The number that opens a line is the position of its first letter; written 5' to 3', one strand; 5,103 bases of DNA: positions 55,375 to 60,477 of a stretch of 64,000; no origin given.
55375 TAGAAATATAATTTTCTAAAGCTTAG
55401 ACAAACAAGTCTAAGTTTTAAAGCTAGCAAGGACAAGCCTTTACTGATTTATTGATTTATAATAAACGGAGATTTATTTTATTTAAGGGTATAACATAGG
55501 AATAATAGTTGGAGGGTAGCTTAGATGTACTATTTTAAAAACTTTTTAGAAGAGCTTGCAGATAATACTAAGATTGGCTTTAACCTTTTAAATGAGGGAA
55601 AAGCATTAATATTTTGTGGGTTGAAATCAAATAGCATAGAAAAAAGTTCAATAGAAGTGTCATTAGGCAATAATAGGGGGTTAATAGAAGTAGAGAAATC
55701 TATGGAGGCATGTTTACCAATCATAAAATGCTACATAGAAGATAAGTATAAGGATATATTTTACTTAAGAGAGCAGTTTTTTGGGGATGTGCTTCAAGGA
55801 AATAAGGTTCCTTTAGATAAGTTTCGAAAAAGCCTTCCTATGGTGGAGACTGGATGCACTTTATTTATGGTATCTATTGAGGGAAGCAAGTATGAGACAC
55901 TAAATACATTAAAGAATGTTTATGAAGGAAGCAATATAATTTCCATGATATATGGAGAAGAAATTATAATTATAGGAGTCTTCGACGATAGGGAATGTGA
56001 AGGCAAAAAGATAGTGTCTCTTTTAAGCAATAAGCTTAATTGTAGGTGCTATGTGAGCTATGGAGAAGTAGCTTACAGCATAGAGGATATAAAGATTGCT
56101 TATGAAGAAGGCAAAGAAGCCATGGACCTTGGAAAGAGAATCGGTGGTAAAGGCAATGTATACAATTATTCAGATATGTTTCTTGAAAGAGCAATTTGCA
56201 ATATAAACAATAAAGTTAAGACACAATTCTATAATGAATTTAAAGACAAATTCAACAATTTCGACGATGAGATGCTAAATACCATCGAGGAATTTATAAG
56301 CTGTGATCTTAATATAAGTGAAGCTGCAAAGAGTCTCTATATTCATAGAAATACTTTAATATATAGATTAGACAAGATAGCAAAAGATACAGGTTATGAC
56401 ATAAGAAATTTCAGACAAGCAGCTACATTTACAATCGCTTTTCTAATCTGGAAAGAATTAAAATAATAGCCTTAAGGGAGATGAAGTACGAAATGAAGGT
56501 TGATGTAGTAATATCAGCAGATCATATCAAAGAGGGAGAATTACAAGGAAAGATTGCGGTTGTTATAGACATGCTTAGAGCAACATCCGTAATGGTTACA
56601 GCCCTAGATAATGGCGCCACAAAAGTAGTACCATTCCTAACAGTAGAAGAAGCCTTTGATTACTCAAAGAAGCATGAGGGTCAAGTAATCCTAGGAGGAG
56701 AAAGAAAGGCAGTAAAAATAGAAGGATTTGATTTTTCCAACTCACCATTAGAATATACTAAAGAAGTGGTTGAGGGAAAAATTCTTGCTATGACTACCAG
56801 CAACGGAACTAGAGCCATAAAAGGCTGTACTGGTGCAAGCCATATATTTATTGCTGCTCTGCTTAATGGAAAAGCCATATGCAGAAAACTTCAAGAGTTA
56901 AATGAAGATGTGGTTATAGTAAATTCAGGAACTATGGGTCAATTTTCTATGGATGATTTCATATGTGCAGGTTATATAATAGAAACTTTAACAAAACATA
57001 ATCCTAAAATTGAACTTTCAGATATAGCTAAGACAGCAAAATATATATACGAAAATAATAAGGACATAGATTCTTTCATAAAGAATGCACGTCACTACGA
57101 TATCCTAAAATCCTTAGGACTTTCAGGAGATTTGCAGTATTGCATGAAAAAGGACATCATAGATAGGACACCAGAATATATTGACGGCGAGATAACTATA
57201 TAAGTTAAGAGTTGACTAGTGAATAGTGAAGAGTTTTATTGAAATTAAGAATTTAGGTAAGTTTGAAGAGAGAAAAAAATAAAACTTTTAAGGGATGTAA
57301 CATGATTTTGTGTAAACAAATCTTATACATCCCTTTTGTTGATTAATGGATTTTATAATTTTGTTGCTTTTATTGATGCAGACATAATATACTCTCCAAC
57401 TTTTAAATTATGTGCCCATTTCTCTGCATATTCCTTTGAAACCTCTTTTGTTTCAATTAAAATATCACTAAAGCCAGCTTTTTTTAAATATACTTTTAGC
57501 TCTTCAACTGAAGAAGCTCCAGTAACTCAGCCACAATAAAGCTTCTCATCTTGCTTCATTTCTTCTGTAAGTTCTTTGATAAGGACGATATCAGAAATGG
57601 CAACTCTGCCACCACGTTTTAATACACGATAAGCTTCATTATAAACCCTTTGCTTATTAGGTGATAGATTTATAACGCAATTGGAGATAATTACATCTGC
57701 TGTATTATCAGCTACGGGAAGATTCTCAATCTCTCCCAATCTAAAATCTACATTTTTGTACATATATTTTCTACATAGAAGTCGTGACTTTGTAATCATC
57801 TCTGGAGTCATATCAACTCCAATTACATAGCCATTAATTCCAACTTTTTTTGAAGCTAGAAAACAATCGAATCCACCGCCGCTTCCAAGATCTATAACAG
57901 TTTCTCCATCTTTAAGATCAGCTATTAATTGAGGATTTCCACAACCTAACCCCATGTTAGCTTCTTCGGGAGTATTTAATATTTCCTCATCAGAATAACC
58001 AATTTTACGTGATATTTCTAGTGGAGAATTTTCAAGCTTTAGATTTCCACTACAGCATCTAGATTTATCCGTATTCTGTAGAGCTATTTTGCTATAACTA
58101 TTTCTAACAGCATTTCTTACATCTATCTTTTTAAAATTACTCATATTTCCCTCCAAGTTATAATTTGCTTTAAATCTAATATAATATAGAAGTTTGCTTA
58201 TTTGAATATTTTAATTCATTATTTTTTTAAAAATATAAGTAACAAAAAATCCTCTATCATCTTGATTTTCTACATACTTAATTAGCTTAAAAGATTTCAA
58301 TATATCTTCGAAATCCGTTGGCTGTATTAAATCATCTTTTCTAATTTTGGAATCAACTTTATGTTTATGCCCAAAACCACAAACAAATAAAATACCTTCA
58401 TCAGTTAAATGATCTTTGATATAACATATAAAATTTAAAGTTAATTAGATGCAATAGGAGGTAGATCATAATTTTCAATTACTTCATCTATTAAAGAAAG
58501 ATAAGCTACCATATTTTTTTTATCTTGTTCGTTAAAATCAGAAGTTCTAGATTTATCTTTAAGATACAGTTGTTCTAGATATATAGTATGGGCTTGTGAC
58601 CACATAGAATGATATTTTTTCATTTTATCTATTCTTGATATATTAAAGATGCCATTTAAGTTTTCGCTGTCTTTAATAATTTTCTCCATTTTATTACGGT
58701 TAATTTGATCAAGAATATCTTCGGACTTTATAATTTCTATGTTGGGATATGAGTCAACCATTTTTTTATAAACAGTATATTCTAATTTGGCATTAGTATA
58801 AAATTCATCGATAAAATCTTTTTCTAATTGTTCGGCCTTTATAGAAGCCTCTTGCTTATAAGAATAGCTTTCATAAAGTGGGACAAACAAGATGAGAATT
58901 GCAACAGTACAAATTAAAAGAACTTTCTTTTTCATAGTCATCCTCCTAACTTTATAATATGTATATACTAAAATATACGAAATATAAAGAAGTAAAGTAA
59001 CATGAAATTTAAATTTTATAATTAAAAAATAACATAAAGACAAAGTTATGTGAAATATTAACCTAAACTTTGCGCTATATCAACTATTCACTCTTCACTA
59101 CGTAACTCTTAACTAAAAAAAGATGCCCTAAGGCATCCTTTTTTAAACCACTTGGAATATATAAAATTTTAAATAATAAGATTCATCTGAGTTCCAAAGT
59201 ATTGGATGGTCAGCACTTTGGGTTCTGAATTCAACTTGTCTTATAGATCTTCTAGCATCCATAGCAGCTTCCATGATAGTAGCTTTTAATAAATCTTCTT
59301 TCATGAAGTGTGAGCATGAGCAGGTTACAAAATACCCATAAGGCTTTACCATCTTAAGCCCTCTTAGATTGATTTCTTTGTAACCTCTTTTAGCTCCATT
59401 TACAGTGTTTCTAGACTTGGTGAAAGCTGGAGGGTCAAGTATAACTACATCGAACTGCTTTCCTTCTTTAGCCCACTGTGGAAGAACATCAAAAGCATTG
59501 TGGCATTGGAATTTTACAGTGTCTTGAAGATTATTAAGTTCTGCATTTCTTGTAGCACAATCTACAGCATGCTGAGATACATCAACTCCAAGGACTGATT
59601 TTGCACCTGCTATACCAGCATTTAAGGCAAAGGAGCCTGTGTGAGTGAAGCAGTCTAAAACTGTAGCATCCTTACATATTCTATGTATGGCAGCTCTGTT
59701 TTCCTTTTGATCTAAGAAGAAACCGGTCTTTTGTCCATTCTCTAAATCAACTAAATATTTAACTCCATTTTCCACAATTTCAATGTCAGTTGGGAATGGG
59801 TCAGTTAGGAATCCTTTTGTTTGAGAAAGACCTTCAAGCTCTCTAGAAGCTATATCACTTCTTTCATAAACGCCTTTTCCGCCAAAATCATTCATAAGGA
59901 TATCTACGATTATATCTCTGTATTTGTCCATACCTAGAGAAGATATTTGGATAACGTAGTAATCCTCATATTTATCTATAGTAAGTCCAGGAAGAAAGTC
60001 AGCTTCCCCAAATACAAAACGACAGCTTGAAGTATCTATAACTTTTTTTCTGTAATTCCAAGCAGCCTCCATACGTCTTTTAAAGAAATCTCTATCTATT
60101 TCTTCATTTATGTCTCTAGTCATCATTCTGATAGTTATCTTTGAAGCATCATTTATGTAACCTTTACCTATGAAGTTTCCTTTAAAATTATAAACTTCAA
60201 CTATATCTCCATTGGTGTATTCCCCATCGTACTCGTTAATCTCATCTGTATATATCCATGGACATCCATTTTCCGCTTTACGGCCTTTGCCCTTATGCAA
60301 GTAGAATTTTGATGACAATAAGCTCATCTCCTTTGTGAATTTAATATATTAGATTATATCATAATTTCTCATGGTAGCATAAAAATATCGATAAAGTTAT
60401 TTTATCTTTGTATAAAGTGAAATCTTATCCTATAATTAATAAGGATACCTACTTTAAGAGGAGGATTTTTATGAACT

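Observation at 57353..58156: ArsM-type methyltransferase with UGA at the conserved Cys position plus a SECIS-like hairpin: a selenoprotein truncated by the ORF track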

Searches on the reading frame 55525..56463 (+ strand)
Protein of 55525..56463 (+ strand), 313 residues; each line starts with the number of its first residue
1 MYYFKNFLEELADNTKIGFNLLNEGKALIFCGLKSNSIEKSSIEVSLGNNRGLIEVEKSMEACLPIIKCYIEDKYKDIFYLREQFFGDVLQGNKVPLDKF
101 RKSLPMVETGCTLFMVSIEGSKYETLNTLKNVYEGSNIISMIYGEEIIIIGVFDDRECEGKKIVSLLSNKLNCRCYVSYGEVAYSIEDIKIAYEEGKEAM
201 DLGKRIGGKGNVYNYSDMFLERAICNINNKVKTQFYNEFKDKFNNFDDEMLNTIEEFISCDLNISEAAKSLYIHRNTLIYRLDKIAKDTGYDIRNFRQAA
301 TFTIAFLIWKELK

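Call 29: search_protein_families(library=ncbifam, proteins=[window:55525-56463:+], max_evalue=1e-15)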
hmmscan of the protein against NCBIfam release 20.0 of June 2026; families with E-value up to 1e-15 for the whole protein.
window:55525-56463:+ (313 aa): 0 families

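Call 51: search_protein_families(library=pfam, proteins=[window:55525-56463:+], max_evalue=1e-8)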
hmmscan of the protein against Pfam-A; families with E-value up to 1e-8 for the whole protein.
window:55525-56463:+ (313 aa): 1 family
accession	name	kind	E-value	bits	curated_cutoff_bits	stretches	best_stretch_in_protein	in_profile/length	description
PF13556.12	HTH_30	-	5.7e-18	64.9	27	1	251-308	2-59/59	PucR C-terminal helix-turn-helix domain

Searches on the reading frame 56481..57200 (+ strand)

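Call 29: search_protein_families(library=ncbifam, proteins=[window:56481-57200:+], max_evalue=1e-15)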
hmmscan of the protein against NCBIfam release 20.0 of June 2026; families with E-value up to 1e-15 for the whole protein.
window:56481-57200:+ (240 aa): 8 families
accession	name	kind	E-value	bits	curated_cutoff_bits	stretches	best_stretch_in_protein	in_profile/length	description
NF002055.0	PRK00886.1-4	equivalog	2.9e-111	370.7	345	1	5-239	1-234/236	2-phosphosulfolactate phosphatase family protein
NF002052.0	PRK00886.1-1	equivalog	3.9e-93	311.4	440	1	5-238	1-234/239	2-phosphosulfolactate phosphatase family protein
NF002054.0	PRK00886.1-3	equivalog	1.4e-72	244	330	1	5-238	1-235/241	2-phosphosulfolactate phosphatase family protein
NF002057.0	PRK00886.1-6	equivalog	5.9e-56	189.3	235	1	19-239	10-223/228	2-phosphosulfolactate phosphatase family protein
TIGR00298.1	TIGR00298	equivalog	2.9e-47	161.3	175.05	1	25-239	1-214/216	2-phosphosulfolactate phosphatase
NF002056.0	PRK00886.1-5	equivalog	7.5e-44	149.9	323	1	23-232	18-232/243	2-phosphosulfolactate phosphatase family protein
NF002053.0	PRK00886.1-2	equivalog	9.3e-39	133.2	319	1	20-232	15-233/243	2-phosphosulfolactate phosphatase family protein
NF010700.0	PRK14100.1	equivalog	9e-36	123.3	332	1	16-222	8-213/237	2-phosphosulfolactate phosphatase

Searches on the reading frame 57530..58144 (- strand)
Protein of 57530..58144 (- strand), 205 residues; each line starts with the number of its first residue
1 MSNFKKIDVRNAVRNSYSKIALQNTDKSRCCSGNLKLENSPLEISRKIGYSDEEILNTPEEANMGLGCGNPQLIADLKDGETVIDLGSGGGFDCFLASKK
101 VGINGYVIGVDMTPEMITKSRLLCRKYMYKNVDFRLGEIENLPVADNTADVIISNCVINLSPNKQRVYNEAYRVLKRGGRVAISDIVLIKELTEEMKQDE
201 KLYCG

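Call 14: find_related_loci(query=window:57530-58144:-, collection=genome_contigs, flank=6000)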
Query seq(205 aa) (205 aa) in genome_contigs; peptide patterns used: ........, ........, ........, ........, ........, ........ (x = any residue, [..] = any of these).
194 stretches matched a pattern; 50 encode a relative of the query (tblastn E <= 1e-3); 49 distinct loci.
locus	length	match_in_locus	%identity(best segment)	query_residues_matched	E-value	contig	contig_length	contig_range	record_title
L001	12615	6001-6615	83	1-205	2e-114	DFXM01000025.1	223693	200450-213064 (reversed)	MAG TPA_asm: Clostridium sp. UBA4108 UBA4108_contig_590, whole genome shotgun sequence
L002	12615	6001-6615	82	1-205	1e-114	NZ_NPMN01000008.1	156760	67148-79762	Tissierella sp. P1 contig00008, whole genome shotgun sequence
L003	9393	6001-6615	83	1-205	1e-113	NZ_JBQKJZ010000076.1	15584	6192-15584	Clostridium sporogenes strain LCP25S3_F4 contig00076, whole genome shotgun sequence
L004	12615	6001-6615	82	1-205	1e-113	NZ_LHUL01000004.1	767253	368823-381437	Clostridium botulinum strain ATCC 25763 contig_4, whole genome shotgun sequence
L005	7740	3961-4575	82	1-205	2e-113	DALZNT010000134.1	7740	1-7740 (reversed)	MAG TPA_asm: Clostridium sp. isolate CTOTU47563 NODE_787_length_7740_cov_7.673650, whole genome shotgun sequence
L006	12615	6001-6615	81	1-205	5e-113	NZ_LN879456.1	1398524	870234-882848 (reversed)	Desnuesiella massiliensis strain mt10, whole genome shotgun sequence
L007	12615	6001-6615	81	1-205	5e-113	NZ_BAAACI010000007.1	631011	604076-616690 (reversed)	Clostridium subterminale strain JCM 1417 sequence07, whole genome shotgun sequence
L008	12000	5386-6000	81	1-205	3e-112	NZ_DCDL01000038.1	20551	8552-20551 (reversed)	MAG: Clostridium sp. UBA1056 UBA1056_contig_1084, whole genome shotgun sequence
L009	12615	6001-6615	82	1-205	4e-112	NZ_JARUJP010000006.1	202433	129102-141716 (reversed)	Clostridium tanneri strain A1-XYC3 assembly_contig_6, whole genome shotgun sequence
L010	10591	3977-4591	80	1-205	2e-111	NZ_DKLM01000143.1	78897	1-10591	MAG: Clostridium sp. UBA6640 UBA6640_contig_552, whole genome shotgun sequence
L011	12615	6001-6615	80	1-205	6e-111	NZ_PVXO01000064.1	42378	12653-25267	Clostridium liquoris strain DSM 100320 CLLI_contig000064, whole genome shotgun sequence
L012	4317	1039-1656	82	1-205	5e-111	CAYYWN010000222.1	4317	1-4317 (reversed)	MAG TPA_asm: uncultured Clostridium sp. isolate SRP302447_co2_233 genome assembly, contig: NODE_59755_length_4317_cov_5.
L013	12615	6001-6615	80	1-205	2e-112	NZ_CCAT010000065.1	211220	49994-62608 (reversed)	Clostridium ihumii AP5, whole genome shotgun sequence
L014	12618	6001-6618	82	1-205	1e-109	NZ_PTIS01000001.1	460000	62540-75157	Clostridium algidicarnis DSM 15099 Ga0131113_101, whole genome shotgun sequence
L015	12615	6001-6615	80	1-205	1e-108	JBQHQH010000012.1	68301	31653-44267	Tissierellaceae bacterium HCP3S3_D8 contig00012, whole genome shotgun sequence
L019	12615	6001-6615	80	1-205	5e-108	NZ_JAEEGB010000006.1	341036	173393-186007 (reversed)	Clostridium aciditolerans strain DSM 17425 DSM17425_contig_6, whole genome shotgun sequence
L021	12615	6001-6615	79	1-205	7e-108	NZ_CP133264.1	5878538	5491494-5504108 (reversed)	Clostridium sp. OS1-26 chromosome, complete genome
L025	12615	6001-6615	79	1-205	6e-106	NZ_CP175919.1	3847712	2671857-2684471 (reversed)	Clostridium sp. FAM 1755 chromosome, complete genome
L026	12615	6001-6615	78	1-205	4e-106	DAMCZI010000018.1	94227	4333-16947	MAG TPA_asm: Clostridiaceae bacterium isolate CTOTU50225 NODE_36_length_94227_cov_6.574449, whole genome shotgun sequenc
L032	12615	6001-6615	75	1-205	2e-101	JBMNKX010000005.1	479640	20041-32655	MAG: Bacillota bacterium isolate SBF912LR0HQ0172 contig_55559, whole genome shotgun sequence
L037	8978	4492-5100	73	3-205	3e-99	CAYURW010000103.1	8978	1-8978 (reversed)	MAG TPA_asm: uncultured Clostridiaceae bacterium isolate SRP192927_co1_996 genome assembly, contig: NODE_19736_length_89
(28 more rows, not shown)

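Call 32: list_cluster_members(proteins=[window:57530-58144:-, window:57530-58156:-, P0056, P0106, P0065, P0101, P0042])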
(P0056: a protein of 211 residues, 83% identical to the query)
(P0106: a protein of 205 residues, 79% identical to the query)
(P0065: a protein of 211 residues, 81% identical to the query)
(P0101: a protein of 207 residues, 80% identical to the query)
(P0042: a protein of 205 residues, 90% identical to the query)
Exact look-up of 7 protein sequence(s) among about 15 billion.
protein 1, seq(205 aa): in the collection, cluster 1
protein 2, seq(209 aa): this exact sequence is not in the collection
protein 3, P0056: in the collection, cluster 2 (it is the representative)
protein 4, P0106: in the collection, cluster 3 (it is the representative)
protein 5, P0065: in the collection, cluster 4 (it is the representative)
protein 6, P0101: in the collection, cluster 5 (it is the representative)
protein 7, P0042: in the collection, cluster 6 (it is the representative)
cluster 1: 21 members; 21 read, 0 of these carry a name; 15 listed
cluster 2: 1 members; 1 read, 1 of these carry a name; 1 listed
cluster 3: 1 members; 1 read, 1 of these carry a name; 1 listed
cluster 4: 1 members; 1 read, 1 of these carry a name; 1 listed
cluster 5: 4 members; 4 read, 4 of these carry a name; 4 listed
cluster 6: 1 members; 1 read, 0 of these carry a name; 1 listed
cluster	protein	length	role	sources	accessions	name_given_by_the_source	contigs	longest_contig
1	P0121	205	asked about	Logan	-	-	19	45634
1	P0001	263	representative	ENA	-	-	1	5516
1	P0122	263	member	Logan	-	-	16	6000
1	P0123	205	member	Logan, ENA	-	-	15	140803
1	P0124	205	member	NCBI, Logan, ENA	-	-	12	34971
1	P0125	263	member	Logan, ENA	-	-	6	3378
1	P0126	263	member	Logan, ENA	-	-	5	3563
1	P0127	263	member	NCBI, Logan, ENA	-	-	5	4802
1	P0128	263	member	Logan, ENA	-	-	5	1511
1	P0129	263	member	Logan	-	-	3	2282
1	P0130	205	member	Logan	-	-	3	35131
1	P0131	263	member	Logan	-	-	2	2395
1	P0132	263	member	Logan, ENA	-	-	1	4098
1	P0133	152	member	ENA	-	-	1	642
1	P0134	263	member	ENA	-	-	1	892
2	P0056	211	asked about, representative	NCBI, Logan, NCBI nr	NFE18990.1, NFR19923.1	arsenite methyltransferase [Clostridium botulinum]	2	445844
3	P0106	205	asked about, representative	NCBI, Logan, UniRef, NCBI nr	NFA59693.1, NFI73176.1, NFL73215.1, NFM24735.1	arsenite methyltransferase [Clostridium botulinum] | Arsenite methyltransferase n=2 Tax=Clostridium TaxID=1485 RepID=A0A6M0SX34_CLOBO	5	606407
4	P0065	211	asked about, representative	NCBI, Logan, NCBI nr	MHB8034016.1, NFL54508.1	SAM-dependent methyltransferase [Clostridium botulinum] | arsenite methyltransferase [Clostridium botulinum]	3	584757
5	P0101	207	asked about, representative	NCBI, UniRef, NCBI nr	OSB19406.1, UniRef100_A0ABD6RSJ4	SAM-dependent methyltransferase [Clostridium sporogenes] | Arsenite methyltransferase n=2 Tax=Clostridium sporogenes TaxID=1509 ...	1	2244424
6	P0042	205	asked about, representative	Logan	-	-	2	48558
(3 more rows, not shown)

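Call 35: search_protein_families(library=pfam, proteins=[L013:5541-5981:+, L007:5506-5985:+, L004:4654-5721:+, L037:6597-8879:+, L019:6962-7381:+, L025:10546-11367:-, L026:8790-10151:-, L021:5357-5620:+, L032:9836-11443:-], max_evalue=0.00001)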
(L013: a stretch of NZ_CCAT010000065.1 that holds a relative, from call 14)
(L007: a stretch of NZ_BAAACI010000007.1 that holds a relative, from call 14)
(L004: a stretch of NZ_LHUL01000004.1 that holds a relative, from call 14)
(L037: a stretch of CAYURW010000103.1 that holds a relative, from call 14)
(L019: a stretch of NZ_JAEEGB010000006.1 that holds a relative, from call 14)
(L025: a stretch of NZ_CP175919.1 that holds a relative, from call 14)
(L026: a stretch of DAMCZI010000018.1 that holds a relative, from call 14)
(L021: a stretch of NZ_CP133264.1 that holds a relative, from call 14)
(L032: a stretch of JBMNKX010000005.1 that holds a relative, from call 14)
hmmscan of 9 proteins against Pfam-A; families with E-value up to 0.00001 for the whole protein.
L013:5541-5981:+ (147 aa): 2 families
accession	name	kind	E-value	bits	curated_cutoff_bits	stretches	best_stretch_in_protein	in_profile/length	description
PF01022.26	HTH_5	-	1.5e-14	54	22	1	30-69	1-40/47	Bacterial regulatory protein, arsR family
PF12840.13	HTH_20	-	1.7e-06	28.4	27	1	28-68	1-42/51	Helix-turn-helix domain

L007:5506-5985:+ (160 aa): 1 family
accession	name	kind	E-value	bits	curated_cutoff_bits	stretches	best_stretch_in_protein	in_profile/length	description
PF01451.26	LMWPc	-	5.6e-23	82.2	23.2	1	31-150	1-143/144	Low molecular weight phosphotyrosine protein phosphatase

L004:4654-5721:+ (356 aa): 2 families
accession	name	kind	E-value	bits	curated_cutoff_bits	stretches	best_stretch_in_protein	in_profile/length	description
PF01758.21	SBF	-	4.7e-41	141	24.3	1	57-254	1-190/191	Sodium Bile acid symporter family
PF13593.11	SBF_like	-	9.6e-09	35.4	25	1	22-329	2-295/313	SBF-like CPA transporter family (DUF4137)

L037:6597-8879:+ (761 aa): 4 families
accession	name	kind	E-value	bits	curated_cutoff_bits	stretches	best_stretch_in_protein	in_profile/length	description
PF00015.26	MCPsignal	-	5.5e-40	137.4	34.6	1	490-670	5-171/172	Methyl-accepting chemotaxis protein (MCP) signalling domain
PF02743.24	dCache_1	-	7.5e-29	101.4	45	1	68-277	23-239/240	Cache domain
PF22673.2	MCP-like_PDC_1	-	4.4e-11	43.7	27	1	114-198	31-111/113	Methyl-accepting chemotaxis protein-like, first PDC sensor domain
PF00672.30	HAMP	-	1.8e-09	38.2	25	1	321-364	6-49/53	HAMP domain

L019:6962-7381:+ (140 aa): 5 families
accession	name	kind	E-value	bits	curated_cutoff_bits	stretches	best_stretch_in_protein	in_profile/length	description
PF01047.28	MarR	-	6.3e-18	64.9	24.6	1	32-88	2-58/59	MarR family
PF12802.13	MarR_2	-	1.1e-12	48.4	27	1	30-87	2-60/61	MarR family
PF22381.2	Staph_reg_Sar_Rot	-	5.3e-07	30.1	27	1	23-101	4-82/85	Transcriptional regulator SarA/Rot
PF13412.12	HTH_24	-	6.5e-07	29.3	21.9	1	35-78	5-48/48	Winged helix-turn-helix DNA-binding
PF13463.12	HTH_27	-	8.7e-07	29.6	22.2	1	31-97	1-68/68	Winged helix DNA-binding domain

L025:10546-11367:- (274 aa): 2 families
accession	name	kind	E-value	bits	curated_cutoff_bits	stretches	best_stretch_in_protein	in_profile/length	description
PF13411.12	MerR_1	-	2.2e-15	56.9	21.6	1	6-73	1-67/69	MerR HTH family regulatory protein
PF00376.29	MerR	-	5e-11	42.7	28.2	1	7-44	1-38/38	MerR family regulatory protein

L026:8790-10151:- (454 aa): 1 family
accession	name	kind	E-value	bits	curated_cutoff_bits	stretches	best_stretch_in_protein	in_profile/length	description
PF14199.11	DUF4317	-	3.8e-139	464.4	27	1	6-446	1-370/370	Domain of unknown function (DUF4317)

L021:5357-5620:+ (88 aa): 0 families

L032:9836-11443:- (536 aa): 3 families
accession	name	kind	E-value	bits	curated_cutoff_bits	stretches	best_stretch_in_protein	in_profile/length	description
PF21688.3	FAD-depend_C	-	2.3e-81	273.1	27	1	286-482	1-197/197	FAD-dependent protein, C-terminal domain-like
PF03486.20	HI0933_like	-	7.1e-06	26.1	50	0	104-135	4-35/244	HI0933-like protein Rossmann domain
PF01266.30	DAO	-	9.7e-06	25.8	27.9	0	104-156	3-57/353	FAD dependent oxidoreductase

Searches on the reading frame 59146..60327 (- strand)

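Call 29: search_protein_families(library=ncbifam, proteins=[window:59146-60327:-], max_evalue=1e-15)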
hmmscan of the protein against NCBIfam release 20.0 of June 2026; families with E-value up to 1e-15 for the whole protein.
window:59146-60327:- (394 aa): 5 families
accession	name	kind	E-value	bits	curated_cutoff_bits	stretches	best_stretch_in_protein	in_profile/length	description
NF011707.0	PRK15128.1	equivalog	2.1e-92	310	712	1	7-393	4-395/396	23S rRNA (cytosine(1962)-C(5))-methyltransferase RlmI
NF053718.1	23SC1962Mtase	equivalog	4.2e-88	295.7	575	1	22-394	16-383/383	23S rRNA (cytosine(1962)-C(5))-methyltransferase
NF046099.1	RSP_2647_MTase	equivalog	5.6e-86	288.8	600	1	12-392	8-390/391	RSP_2647 family RNA methyltransferase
NF033380.1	Rlm_2499C5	equivalog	4.9e-60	203.3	650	1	18-390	14-387/391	23S rRNA (cytosine(2499)-C(5))-methyltransferase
NF008748.0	PRK11783.1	equivalog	9.9e-25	86.8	466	1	182-308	504-628/704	bifunctional 23S rRNA (guanine(2069)-N(7))-methyltransferase RlmK/23S rRNA (guanine(2445)-N(2))-methyltransferase RlmL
